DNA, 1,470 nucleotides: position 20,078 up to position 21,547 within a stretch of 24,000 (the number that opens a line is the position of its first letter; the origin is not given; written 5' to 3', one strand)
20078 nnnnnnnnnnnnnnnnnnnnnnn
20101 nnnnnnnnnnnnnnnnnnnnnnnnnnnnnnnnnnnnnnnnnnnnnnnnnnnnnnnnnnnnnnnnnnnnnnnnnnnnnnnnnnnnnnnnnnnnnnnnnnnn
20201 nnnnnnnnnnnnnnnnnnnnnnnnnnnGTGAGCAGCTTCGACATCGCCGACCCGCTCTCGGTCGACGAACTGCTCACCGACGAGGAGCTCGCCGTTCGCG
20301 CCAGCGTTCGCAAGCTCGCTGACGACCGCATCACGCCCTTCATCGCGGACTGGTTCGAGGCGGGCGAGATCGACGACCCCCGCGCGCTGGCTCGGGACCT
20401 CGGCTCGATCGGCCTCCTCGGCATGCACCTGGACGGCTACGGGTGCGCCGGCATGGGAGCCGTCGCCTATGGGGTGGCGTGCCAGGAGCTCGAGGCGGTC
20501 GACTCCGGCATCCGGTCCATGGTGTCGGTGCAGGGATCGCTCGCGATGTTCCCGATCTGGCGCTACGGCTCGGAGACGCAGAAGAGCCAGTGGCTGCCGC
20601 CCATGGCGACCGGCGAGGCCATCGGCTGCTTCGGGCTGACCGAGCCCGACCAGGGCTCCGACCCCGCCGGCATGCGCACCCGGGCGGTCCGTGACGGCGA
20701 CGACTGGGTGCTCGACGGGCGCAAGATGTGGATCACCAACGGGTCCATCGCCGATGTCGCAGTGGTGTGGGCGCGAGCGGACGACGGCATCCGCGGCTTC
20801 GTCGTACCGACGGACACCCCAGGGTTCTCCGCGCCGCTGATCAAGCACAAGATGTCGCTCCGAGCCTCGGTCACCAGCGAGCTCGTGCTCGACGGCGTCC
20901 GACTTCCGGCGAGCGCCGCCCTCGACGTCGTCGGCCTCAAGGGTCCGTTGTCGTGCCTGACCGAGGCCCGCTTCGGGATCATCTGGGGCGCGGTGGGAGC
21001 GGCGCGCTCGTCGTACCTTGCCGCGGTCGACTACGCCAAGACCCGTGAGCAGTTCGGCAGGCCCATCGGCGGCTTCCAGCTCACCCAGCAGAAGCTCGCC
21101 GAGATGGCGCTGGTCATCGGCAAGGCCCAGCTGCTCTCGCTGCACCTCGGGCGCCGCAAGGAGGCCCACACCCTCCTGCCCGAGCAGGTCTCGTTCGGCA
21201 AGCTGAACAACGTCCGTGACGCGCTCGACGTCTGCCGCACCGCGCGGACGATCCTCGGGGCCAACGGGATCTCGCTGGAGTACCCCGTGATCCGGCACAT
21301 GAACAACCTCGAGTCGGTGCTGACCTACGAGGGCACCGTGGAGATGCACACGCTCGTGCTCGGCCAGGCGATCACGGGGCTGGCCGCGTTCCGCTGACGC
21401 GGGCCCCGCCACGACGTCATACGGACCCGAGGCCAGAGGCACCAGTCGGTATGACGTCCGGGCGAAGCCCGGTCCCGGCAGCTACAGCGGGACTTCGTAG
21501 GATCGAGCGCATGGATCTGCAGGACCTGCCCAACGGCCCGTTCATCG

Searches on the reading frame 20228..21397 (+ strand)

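Call 7: search_protein_families(library=pfam, proteins=[window:20228-21397:+])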
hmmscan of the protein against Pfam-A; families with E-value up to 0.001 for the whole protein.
window:20228-21397:+ (389 aa): 4 families
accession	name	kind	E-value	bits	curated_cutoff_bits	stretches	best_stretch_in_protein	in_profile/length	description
PF02771.21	Acyl-CoA_dh_N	-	5.1e-31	107.8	22.9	1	17-130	1-113/113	Acyl-CoA dehydrogenase, N-terminal domain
PF00441.29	Acyl-CoA_dh_1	-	6.1e-28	98.3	22.4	1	236-382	3-149/150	Acyl-CoA dehydrogenase, C-terminal domain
PF02770.24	Acyl-CoA_dh_M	-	3.1e-25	88.6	33.3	1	134-224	1-97/97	Acyl-CoA dehydrogenase, middle domain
PF08028.16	Acyl-CoA_dh_2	-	1.2e-10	42.3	22.7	1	255-369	7-131/134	Acyl-CoA dehydrogenase, C-terminal domain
